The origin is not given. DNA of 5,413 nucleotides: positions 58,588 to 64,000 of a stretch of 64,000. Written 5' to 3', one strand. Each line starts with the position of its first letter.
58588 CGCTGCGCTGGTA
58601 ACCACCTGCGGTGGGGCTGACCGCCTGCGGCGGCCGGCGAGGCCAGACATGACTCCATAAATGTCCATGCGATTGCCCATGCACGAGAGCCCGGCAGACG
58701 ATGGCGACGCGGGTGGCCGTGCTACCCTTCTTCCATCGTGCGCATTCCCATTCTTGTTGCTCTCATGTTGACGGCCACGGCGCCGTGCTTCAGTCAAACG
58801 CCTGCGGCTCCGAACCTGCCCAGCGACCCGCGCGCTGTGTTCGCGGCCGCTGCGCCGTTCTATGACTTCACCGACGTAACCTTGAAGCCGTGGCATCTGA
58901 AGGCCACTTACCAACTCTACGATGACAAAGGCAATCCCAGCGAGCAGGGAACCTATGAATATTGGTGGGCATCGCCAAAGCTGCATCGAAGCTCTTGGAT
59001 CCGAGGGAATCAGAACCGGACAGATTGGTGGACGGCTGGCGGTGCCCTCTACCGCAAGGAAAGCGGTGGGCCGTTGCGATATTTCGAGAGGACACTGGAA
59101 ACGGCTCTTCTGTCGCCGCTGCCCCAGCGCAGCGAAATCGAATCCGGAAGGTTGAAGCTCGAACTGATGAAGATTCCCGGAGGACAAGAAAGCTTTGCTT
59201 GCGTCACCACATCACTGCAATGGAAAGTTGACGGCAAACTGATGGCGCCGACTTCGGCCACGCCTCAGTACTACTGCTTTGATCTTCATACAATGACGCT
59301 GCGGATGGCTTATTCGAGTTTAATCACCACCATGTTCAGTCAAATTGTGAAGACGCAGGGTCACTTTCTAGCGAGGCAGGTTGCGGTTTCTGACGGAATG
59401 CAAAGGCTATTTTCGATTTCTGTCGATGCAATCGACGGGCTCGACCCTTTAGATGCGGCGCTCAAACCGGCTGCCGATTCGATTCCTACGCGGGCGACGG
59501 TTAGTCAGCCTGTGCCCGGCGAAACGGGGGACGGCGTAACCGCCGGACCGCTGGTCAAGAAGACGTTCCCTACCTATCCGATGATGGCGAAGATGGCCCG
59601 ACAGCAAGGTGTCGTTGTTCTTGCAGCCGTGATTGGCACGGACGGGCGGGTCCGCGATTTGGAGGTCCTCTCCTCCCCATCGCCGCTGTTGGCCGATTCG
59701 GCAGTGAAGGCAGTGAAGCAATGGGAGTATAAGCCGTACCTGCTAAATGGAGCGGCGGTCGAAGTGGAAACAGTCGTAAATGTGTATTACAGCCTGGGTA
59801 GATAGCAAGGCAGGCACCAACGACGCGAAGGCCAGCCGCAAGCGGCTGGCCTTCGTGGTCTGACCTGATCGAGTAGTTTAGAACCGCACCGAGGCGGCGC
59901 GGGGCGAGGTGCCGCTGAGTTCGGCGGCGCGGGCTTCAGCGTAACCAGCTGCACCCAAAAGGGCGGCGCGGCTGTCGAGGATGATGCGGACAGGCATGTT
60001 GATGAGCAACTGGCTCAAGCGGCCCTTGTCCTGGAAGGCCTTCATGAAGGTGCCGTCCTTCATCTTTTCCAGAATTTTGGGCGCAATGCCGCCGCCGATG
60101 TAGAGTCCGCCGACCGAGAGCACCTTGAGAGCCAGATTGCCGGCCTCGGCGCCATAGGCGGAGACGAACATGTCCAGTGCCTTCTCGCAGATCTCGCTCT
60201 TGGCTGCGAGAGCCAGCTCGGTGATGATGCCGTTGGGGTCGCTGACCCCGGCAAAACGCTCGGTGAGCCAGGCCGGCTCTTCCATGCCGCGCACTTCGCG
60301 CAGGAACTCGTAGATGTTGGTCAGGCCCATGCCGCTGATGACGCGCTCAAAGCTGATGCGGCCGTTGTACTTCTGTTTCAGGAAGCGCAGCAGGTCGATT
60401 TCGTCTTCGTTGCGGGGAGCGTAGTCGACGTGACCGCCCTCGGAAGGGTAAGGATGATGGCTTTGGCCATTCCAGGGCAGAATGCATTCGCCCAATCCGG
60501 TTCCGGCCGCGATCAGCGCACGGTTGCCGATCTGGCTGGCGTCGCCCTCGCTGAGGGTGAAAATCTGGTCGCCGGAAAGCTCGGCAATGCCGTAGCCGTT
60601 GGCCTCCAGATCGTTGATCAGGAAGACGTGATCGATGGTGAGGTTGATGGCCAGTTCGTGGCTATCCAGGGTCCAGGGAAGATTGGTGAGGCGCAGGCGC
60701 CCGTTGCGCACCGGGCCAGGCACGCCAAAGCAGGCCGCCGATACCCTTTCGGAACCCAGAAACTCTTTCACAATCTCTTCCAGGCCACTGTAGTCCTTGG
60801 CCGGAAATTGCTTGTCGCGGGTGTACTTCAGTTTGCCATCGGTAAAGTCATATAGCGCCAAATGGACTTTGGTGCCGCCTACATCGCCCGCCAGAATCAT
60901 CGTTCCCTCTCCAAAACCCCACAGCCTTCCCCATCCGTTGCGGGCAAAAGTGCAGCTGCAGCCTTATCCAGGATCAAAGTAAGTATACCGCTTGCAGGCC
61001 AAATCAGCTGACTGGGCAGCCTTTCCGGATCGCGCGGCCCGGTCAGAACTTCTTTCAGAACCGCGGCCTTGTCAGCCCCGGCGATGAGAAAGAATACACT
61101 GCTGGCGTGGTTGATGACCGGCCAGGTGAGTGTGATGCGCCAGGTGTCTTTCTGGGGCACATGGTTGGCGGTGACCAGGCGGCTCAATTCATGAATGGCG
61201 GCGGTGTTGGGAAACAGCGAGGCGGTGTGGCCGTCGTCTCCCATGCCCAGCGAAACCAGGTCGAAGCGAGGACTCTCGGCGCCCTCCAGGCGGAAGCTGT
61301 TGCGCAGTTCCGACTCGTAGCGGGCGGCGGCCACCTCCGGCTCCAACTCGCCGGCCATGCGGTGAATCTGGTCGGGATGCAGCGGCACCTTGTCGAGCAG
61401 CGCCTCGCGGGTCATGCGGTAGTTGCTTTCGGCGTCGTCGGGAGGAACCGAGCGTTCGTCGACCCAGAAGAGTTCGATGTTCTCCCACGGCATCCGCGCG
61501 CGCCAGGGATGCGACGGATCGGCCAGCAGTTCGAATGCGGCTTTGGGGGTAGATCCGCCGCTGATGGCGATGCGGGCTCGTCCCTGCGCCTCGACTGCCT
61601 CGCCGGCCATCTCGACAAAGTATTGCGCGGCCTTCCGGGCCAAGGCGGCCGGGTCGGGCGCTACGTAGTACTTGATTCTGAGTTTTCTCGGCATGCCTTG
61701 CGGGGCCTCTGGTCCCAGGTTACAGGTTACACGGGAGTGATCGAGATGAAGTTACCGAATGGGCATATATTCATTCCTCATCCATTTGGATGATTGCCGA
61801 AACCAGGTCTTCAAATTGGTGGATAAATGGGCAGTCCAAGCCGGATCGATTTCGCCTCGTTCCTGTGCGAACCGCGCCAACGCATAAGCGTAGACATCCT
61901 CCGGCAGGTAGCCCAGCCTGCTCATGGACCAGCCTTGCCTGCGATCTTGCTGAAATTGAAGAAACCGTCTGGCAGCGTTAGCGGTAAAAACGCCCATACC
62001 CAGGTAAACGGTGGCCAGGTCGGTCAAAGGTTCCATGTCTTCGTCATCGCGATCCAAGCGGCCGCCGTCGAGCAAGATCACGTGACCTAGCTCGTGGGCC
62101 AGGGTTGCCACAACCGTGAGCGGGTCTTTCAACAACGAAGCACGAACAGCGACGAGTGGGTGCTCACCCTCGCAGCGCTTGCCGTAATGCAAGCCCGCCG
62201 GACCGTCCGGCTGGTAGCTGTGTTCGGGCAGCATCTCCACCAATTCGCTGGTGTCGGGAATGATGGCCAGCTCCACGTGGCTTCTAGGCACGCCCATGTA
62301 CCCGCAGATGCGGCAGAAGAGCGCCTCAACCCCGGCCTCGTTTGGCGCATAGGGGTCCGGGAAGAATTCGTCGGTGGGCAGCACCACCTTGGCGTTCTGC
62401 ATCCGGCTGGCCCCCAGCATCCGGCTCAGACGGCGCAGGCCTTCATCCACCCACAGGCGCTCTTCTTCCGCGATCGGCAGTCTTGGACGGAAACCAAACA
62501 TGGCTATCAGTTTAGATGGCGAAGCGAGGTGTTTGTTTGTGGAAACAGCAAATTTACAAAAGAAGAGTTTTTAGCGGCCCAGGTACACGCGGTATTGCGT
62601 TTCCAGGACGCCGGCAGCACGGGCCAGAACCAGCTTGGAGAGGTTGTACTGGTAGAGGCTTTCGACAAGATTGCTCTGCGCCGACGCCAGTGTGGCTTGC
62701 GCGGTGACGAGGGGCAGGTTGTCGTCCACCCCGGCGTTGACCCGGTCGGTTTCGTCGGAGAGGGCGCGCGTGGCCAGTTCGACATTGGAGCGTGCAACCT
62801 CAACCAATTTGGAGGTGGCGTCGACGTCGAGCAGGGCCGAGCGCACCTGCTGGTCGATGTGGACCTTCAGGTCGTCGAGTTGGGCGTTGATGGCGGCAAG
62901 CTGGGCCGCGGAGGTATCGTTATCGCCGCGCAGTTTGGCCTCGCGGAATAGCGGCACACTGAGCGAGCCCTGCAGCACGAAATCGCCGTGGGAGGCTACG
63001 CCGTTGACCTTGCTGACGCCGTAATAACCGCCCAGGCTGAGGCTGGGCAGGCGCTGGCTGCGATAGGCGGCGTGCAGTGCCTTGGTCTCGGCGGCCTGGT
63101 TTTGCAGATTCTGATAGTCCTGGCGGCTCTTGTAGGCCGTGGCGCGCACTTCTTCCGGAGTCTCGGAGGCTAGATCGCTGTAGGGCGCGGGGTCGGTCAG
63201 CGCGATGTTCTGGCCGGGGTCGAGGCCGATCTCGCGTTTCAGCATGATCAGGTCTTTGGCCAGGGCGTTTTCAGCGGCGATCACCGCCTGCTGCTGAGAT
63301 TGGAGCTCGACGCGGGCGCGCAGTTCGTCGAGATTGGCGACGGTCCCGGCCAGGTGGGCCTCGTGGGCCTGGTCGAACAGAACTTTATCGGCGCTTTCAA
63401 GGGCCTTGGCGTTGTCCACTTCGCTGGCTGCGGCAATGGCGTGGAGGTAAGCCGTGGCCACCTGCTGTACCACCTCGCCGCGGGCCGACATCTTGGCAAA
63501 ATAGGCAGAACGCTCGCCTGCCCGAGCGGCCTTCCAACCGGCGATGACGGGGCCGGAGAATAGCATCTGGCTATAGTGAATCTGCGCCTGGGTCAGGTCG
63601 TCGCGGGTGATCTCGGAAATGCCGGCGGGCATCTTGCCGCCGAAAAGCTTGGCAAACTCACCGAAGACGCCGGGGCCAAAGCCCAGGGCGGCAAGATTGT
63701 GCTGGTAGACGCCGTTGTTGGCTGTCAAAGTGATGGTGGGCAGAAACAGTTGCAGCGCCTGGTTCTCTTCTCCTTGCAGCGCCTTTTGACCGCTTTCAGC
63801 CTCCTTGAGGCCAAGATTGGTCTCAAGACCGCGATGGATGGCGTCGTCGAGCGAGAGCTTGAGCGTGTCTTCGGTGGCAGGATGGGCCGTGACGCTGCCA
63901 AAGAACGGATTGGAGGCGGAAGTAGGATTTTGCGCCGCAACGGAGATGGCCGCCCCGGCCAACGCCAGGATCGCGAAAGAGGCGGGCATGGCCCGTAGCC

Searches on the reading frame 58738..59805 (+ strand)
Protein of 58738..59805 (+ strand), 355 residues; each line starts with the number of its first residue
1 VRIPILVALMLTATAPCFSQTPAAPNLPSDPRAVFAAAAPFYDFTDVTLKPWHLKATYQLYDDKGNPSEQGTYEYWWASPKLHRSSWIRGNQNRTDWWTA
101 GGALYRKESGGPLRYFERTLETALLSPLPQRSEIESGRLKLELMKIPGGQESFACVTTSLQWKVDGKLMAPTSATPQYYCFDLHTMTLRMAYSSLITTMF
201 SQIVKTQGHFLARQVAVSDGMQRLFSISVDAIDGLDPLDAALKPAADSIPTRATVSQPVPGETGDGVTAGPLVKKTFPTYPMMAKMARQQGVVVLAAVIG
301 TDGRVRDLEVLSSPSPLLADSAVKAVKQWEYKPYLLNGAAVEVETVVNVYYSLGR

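Call 6: search_protein_families(library=pfam, proteins=[window:58738-59805:+], max_evalue=0.001)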
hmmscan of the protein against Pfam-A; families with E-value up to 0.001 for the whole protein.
window:58738-59805:+ (355 aa): 1 family
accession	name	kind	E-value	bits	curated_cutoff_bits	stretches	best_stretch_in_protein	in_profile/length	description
PF03544.19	TonB_C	-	1.1e-19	71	24.6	1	278-353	3-79/79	Gram-negative bacterial TonB protein C-terminal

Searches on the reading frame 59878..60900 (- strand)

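Call 6: search_protein_families(library=pfam, proteins=[window:59878-60900:-], max_evalue=0.001)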
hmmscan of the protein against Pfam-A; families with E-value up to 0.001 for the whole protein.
window:59878-60900:- (340 aa): 1 family
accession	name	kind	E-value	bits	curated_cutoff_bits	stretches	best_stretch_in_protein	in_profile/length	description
PF02685.22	Glucokinase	-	7.7e-103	344.2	22.1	1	3-322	1-312/314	Glucokinase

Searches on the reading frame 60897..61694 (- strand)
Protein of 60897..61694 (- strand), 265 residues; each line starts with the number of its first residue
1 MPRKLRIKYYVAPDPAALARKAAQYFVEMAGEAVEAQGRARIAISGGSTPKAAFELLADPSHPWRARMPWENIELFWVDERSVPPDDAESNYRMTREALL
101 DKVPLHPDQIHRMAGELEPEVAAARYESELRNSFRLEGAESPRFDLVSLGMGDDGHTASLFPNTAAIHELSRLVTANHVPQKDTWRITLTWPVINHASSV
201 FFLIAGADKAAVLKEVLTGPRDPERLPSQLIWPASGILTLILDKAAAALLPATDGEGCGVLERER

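Call 6: search_protein_families(library=pfam, proteins=[window:60897-61694:-], max_evalue=0.001)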
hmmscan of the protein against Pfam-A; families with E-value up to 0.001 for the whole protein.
window:60897-61694:- (265 aa): 1 family
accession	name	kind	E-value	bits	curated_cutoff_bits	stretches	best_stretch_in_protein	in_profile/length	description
PF01182.26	Glucosamine_iso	-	2.7e-75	253.5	27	1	13-236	1-221/225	Glucosamine-6-phosphate isomerases/6-phosphogluconolactonase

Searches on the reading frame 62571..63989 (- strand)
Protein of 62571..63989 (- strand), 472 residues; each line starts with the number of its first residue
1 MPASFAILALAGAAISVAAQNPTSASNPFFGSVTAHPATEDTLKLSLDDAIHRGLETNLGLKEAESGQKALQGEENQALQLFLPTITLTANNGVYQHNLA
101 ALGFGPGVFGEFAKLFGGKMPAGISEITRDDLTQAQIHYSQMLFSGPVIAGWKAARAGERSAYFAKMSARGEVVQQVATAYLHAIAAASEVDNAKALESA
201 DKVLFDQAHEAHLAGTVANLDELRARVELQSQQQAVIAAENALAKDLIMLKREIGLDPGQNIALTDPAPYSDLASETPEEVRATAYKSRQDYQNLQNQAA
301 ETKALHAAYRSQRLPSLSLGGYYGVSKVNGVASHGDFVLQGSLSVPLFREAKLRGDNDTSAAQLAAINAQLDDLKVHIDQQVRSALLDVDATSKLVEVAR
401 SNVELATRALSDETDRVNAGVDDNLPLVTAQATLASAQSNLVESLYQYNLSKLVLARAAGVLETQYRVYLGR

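Call 46: search_protein_families(library=pfam, proteins=[window:62571-63989:-], max_evalue=0.00001)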
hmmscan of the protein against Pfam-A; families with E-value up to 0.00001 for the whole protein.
window:62571-63989:- (472 aa): 1 family
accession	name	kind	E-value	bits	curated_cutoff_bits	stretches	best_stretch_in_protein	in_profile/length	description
PF02321.23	OEP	-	1.2e-37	129.9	22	2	279-459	2-186/187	Outer membrane efflux protein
